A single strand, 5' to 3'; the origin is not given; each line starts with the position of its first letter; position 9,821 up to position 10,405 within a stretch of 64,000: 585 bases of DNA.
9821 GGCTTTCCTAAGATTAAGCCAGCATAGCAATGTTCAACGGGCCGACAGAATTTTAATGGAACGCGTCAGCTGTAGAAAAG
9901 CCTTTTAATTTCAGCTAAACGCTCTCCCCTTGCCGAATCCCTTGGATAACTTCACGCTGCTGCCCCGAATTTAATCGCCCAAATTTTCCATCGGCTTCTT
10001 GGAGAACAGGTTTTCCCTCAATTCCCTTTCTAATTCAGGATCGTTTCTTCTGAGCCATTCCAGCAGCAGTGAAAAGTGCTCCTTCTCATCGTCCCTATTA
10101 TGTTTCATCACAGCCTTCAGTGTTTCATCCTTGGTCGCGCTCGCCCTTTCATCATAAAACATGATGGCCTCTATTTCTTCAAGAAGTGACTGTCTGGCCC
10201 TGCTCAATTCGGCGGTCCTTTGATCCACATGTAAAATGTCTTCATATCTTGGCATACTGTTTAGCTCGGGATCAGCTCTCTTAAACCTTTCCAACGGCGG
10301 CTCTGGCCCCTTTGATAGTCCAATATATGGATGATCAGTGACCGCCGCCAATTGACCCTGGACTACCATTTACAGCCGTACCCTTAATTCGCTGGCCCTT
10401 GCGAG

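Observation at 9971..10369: Encapsulated-ferritin-like gene without a targeting peptide or a neighbouring encapsulin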

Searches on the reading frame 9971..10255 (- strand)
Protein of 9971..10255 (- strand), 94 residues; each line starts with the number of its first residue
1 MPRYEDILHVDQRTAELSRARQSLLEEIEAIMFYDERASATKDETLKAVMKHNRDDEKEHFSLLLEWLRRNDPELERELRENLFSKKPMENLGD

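Call 9: find_related_loci(query=window:9971-10255:-, collection=genome_contigs, flank=10000)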
Query window:9971-10255:- (94 aa) in genome_contigs; peptide patterns used: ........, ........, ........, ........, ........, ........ (x = any residue, [..] = any of these).
458 stretches matched a pattern; 174 encode a relative of the query (tblastn E <= 1e-3); the best 80 are kept; 80 distinct loci.
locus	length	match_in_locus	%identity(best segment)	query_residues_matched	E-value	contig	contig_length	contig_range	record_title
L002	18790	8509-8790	98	1-94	2e-57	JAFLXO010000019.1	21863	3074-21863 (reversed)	MAG: Nitrososphaerota archaeon isolate FK4_bin.88 NODE_19_length_21863_cov_18.013036, whole genome shotgun sequence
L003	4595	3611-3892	96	1-94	5e-56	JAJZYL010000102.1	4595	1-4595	MAG: archaeon isolate TL1-5.bin24 NODE_24094_length_4595_cov_1.858102, whole genome shotgun sequence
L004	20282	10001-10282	76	1-94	9e-45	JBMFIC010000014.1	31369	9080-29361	MAG: Nitrososphaeria archaeon isolate KM4324-13 NODE_14_length_31369_cov_31.872779, whole genome shotgun sequence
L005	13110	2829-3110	74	1-94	1e-44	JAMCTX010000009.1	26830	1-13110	MAG: Thaumarchaeota archaeon isolate FK_Sedi_A_Bin.149 NODE_3747_length_26830_cov_7.10021, whole genome shotgun sequence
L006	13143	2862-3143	74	1-94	4e-44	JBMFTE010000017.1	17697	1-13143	MAG: Nitrososphaeria archaeon isolate KM4347-05 NODE_945_length_17697_cov_160.598628, whole genome shotgun sequence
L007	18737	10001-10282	71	1-94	3e-43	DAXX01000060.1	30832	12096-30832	MAG TPA_asm: Thaumarchaeota archaeon UBA160 UBA160_contig_711, whole genome shotgun sequence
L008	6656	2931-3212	73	1-94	2e-43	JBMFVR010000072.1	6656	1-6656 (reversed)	MAG: Nitrososphaeria archaeon isolate KM4348-34 NODE_72_length_6656_cov_3.861529, whole genome shotgun sequence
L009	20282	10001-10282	71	1-94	4e-43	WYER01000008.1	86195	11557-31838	MAG: Thaumarchaeota archaeon isolate EvPrim.Bin21 NODE_16_length_86195_cov_5.79085, whole genome shotgun sequence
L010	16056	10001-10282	71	1-94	5e-43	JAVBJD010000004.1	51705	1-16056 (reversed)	MAG: Conexivisphaerales archaeon isolate 4229S_bin6 NODE_13_length_51705_cov_61.164066, whole genome shotgun sequence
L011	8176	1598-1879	71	1-94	4e-43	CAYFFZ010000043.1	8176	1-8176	MAG TPA_asm: uncultured Nitrososphaerales archaeon isolate DRP004690_co1_3 genome assembly, contig: NODE_698_length_8176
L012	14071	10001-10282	70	1-94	4e-42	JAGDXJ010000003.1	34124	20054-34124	MAG: Nitrososphaerales archaeon isolate KMA_Bin22 NODE_416_length_34124_cov_21.688192, whole genome shotgun sequence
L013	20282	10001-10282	70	1-94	4e-42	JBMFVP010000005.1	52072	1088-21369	MAG: Thermocladium sp. isolate KM4348-32 NODE_5_length_52072_cov_4.400942, whole genome shotgun sequence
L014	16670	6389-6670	70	1-94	4e-42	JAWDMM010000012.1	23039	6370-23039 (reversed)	MAG: Nitrososphaeria archaeon isolate F8S.bin.2 NODE_213_length_23039_cov_3.83227, whole genome shotgun sequence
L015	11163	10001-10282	73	1-94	3e-41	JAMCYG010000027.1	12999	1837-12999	MAG: Candidatus Marsarchaeota archaeon isolate FK_Sedi_B_Bin.360 NODE_18921_length_12999_cov_12.3395, whole genome shotg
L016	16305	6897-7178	70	1-94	2e-41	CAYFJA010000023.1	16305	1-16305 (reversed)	MAG TPA_asm: uncultured Nitrososphaerales archaeon isolate DRP004690_co1_15 genome assembly, contig: NODE_225_length_163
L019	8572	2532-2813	72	1-94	8e-40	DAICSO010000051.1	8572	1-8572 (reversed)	MAG TPA_asm: bacterium isolate clean2775 NODE_51_length_8572_cov_10.707004, whole genome shotgun sequence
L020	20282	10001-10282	68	1-94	2e-39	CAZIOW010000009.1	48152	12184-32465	MAG TPA_asm: uncultured Thermoplasmatales archaeon isolate SRP041649_co1_42 genome assembly, contig: NODE_89_length_4815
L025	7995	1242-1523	70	1-94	4e-39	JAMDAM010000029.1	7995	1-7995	MAG: Thermoplasmatota archaeon isolate FK_Sedi_B_Bin.259 NODE_39273_length_7995_cov_356.22, whole genome shotgun sequenc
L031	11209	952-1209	73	1-86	1e-36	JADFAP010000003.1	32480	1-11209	MAG: Candidatus Acidifodinimicrobium mancum isolate FK_bin.410 NODE_4054_length_32480_cov_23.1067, whole genome shotgun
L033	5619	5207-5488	65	1-94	1e-35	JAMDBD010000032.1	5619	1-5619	MAG: Thermoplasmatota archaeon isolate FK_Sedi_B_Bin.224 NODE_63510_length_5619_cov_9.13711, whole genome shotgun sequen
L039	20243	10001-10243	67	9-89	3e-32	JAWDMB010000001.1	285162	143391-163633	MAG: Candidatus Micrarchaeota archaeon isolate DS.bin.6 NODE_1_length_285162_cov_6.39652, whole genome shotgun sequence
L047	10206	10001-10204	69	1-68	5e-26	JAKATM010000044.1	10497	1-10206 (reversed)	MAG: Thermoplasmata archaeon isolate YP2.bin63 NODE_5450_length_10497_cov_3.020444, whole genome shotgun sequence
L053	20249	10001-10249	49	10-92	1e-23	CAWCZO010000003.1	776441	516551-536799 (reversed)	MAG: uncultured Acidimicrobiaceae bacterium isolate MFD09222.bin.2.120 genome assembly, contig: contig_128984, whole gen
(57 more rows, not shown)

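Call 50: search_protein_families(library=pfam, proteins=[L053:10291-11148:+], max_evalue=0.1)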
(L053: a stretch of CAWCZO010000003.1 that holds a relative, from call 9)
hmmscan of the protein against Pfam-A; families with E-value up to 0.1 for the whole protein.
L053:10291-11148:+ (286 aa): 1 family
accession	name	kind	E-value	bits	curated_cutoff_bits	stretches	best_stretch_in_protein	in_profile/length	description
PF04454.18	Linocin_M18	-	1.9e-81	273.5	24.3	1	17-268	1-252/253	Encapsulating protein for peroxidase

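Call 54: predict_structure(alignment_id=A1)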
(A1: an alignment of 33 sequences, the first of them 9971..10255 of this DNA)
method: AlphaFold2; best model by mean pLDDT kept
length: 94 residues; sequences in the alignment: 33
mean_pLDDT: 92.1   pTM: 0.77
mean pLDDT of the five models: 92.1, 92.1, 91.4, 88.3, 88.2
residues with pLDDT >= 90: 69; 70-90: 22; 50-70: 3; < 50: 0
segments of 3 or more residues with pLDDT < 50: none
pLDDT, mean of each block of 10 residues (from residue 1): 75 93 97 98 98 98 97 93 85 78
secondary structure, 60 per line:
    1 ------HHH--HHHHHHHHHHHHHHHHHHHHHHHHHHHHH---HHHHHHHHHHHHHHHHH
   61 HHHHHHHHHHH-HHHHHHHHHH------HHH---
elements in order: H12-40 H44-71 H73-82

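Call 57: fold_search(model_id=the predicted structure, library=pdb)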
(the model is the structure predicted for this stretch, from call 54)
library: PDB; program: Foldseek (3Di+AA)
matches with E <= 10: 316; with E <= 0.001: 51
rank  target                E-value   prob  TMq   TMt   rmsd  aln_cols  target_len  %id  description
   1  3k6c_D                3.5e-06  1.00  0.87  0.88   1.5        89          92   45  Crystal structure of protein ne0167 from nitrosomonas europaea (released 2009-10-27)
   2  3k6c_A                5.0e-06  1.00  0.85  0.87   1.4        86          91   46  Crystal structure of protein ne0167 from nitrosomonas europaea (released 2009-10-27)
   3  3k6c_G                5.9e-06  1.00  0.85  0.88   1.3        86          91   46  Crystal structure of protein ne0167 from nitrosomonas europaea (released 2009-10-27)
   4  6sv1_B                5.9e-06  1.00  0.86  0.89   1.4        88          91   41  Crystal structure of Rhodospirillum rubrum Rru_A0973 E34A variant (released 2020-09-23)
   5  5l89_B                5.9e-06  1.00  0.84  0.87   1.4        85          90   42  Crystal structure of Rhodospirillum rubrum Rru_A0973 mutant E32A (released 2016-08-31)
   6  5da5_S                7.6e-06  1.00  0.85  0.89   1.4        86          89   43  Crystal structure of Rhodospirillum rubrum Rru_A0973 (released 2016-08-10)
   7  5l8g_A                7.6e-06  1.00  0.86  0.88   1.5        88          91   41  Crystal structure of Rhodospirillum rubrum Rru_A0973 mutant H65A (released 2016-08-31)
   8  3k6c_B                8.0e-06  1.00  0.87  0.90   1.6        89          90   45  Crystal structure of protein ne0167 from nitrosomonas europaea (released 2009-10-27)
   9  5da5_A                8.5e-06  1.00  0.86  0.89   1.4        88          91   42  Crystal structure of Rhodospirillum rubrum Rru_A0973 (released 2016-08-10)
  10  5l8b_O                8.5e-06  1.00  0.86  0.90   1.4        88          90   41  Crystal structure of Rhodospirillum rubrum Rru_A0973 mutant E62A (released 2016-08-31)
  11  6suw_A                8.5e-06  1.00  0.86  0.89   1.4        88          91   41  Crystal structure of Rhodospirillum rubrum Rru_A0973 E31A variant (released 2020-09-23)
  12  5da5_C                9.0e-06  1.00  0.85  0.89   1.4        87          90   42  Crystal structure of Rhodospirillum rubrum Rru_A0973 (released 2016-08-10)
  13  6sv1_J                1.0e-05  1.00  0.85  0.89   1.4        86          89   42  Crystal structure of Rhodospirillum rubrum Rru_A0973 E34A variant (released 2020-09-23)
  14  6suw_U                1.2e-05  1.00  0.85  0.90   1.5        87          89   41  Crystal structure of Rhodospirillum rubrum Rru_A0973 E31A variant (released 2020-09-23)
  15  5l89_A                1.2e-05  1.00  0.86  0.89   1.4        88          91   41  Crystal structure of Rhodospirillum rubrum Rru_A0973 mutant E32A (released 2016-08-31)
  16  5da5_P                1.2e-05  1.00  0.85  0.89   1.4        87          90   42  Crystal structure of Rhodospirillum rubrum Rru_A0973 (released 2016-08-10)
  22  5n5f_B                1.5e-05  1.00  0.87  0.89   1.5        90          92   34  Crystal structure of Haliangium ochraceum encapsulated ferritin (released 2018-01-24)
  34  5da5_c                2.8e-05  1.00  0.82  0.92   1.1        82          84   44  Crystal structure of Rhodospirillum rubrum Rru_A0973 (released 2016-08-10)
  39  5da5_b                3.6e-05  1.00  0.84  0.89   1.4        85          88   44  Crystal structure of Rhodospirillum rubrum Rru_A0973 (released 2016-08-10)
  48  5n5f_A                8.8e-05  1.00  0.87  0.89   1.5        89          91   35  Crystal structure of Haliangium ochraceum encapsulated ferritin (released 2018-01-24)
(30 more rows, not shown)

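Call 63: search_protein_families(library=pfam, proteins=[L031:217-828:-, L006:2291-2722:-, L006:3895-4935:+, L020:8756-9904:-, L047:9078-9803:+, L025:1599-1853:+, L033:4072-5046:+, L039:9241-9984:+, L019:223-1605:+, L007:10287-10961:+], max_evalue=0.001)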
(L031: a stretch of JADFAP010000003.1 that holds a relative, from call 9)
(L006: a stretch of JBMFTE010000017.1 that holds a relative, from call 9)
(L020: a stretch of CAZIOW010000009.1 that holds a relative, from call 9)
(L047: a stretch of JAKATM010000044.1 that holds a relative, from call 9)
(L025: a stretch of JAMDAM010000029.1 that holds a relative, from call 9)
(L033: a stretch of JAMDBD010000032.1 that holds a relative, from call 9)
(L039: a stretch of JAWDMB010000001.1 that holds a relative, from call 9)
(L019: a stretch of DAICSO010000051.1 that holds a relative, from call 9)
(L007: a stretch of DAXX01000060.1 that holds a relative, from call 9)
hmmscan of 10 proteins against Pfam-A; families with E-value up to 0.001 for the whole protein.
L031:217-828:- (203 aa): 2 families
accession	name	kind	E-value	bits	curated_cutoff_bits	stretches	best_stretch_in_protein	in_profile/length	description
PF02777.23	Sod_Fe_C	-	8.3e-26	90.5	20.9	1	97-194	4-102/102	Iron/manganese superoxide dismutases, C-terminal domain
PF00081.27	Sod_Fe_N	-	2e-10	41.4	27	1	20-86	18-81/82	Iron/manganese superoxide dismutases, alpha-hairpin domain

L006:2291-2722:- (143 aa): 0 families

L006:3895-4935:+ (346 aa): 1 family
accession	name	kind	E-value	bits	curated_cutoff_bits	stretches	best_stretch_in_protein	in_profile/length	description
PF13531.11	SBP_bac_11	-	3.6e-14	53.5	25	1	56-314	28-225/227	Bacterial extracellular solute-binding protein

L020:8756-9904:- (382 aa): 1 family
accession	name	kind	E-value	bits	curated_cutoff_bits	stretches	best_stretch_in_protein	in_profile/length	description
PF00579.31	tRNA-synt_1b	-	1.4e-25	90.6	21.1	1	75-349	6-291/292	tRNA synthetases class I (W and Y)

L047:9078-9803:+ (241 aa): 3 families
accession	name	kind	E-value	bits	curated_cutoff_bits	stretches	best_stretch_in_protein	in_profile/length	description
PF12706.13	Lactamase_B_2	-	3.5e-16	59.8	27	1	30-212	1-199/200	Beta-lactamase superfamily domain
PF00753.33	Lactamase_B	-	3.3e-09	37.4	22.7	1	23-178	6-162/196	Metallo-beta-lactamase superfamily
PF23023.1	Anti-Pycsar_Apyc1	-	7.4e-05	22.8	50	0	31-92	31-91/250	Anti-Pycsar protein Apyc1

L025:1599-1853:+ (84 aa): 1 family
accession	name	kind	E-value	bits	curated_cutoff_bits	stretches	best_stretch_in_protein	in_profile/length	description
PF05239.21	PRC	-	3.4e-15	56.2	21.2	1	4-79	5-75/78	PRC-barrel domain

L033:4072-5046:+ (324 aa): 7 families
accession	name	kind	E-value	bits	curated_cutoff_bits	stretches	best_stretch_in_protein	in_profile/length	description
PF08423.17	Rad51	-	1.2e-81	274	22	1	82-320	1-243/244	Rad51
PF00154.27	RecA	-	6.2e-11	42.7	27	1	82-291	26-223/262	recA bacterial DNA recombination protein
PF14520.12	HHH_5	-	1.3e-10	42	27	1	14-66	5-57/57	Helix-hairpin-helix domain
PF06745.19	ATPase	-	6.6e-06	26.1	26.6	1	90-214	2-131/231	KaiC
PF13481.12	AAA_25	-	9.4e-06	25.8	27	1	86-217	12-158/195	AAA domain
PF00633.29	HHH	-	0.00012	22.2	24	0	14-29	14-29/30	Helix-hairpin-helix motif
PF12826.13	HHH_2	-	0.00045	20.7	27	0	17-61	9-52/64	Helix-hairpin-helix motif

L039:9241-9984:+ (247 aa): 3 families
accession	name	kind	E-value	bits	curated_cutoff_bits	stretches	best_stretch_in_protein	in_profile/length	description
PF00705.23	PCNA_N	-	6.3e-19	68.4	20.3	1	1-102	1-102/127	Proliferating cell nuclear antigen, N-terminal domain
PF02747.20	PCNA_C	-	1.5e-14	54.7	23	1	125-243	3-127/128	Proliferating cell nuclear antigen, C-terminal domain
PF02144.21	Rad1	-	1.7e-06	27.8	24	1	2-224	2-247/257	Repair protein Rad1/Rec1/Rad17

L019:223-1605:+ (460 aa): 3 families
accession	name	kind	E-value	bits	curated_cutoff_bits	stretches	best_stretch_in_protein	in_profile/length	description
PF00083.30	Sugar_tr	-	1.4e-66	225.7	22.3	1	29-454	6-450/452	Sugar (and other) transporter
PF07690.21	MFS_1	-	4.7e-36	124.8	33.4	1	30-406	3-346/347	Major Facilitator Superfamily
PF06779.20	MFS_4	-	1.4e-07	31.6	26.3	1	65-217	31-184/364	Uncharacterised MFS-type transporter YbfB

L007:10287-10961:+ (224 aa): 3 families
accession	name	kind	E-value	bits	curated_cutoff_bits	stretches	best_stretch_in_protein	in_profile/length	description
PF00121.24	TIM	-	1.1e-38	133.5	20.1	1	9-211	5-237/245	Triosephosphate isomerase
PF05690.20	ThiG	-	5.5e-07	29.6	23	1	109-219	115-220/247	Thiazole biosynthesis protein ThiG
PF00977.27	His_biosynth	-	1.5e-06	28.3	23.6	1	153-218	51-117/228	Histidine biosynthesis protein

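Call 64: search_protein_representatives(alignment_id=A1)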
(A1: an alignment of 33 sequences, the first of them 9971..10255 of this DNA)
Query: 33 sequences, 94 profile positions. Proteins with E-value up to 0.001 (for the whole library): 1034; up to 1e-10: 434; up to 1e-30: 1. The best 150 are listed.
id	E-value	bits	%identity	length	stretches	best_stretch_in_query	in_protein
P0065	1.2e-43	163.2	-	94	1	1-94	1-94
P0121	1.4e-26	108.5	-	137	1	4-89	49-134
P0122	1.5e-26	108.4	-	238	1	4-89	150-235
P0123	1.6e-26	108.4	-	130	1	4-90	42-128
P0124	2.9e-26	107.5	-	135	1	4-89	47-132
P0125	5.5e-26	106.6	-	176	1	4-89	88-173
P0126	8.8e-26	105.9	-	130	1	4-90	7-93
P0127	1.0e-25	105.7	-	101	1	4-92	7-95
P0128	1.4e-25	105.3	-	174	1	4-91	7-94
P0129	1.8e-25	104.9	-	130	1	4-90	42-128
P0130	2.6e-25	104.4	-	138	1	5-90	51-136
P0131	5.6e-25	103.4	-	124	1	4-89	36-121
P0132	2.0e-24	101.6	-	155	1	9-89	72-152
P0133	2.1e-24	101.5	-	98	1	4-90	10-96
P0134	2.4e-24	101.3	-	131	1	4-89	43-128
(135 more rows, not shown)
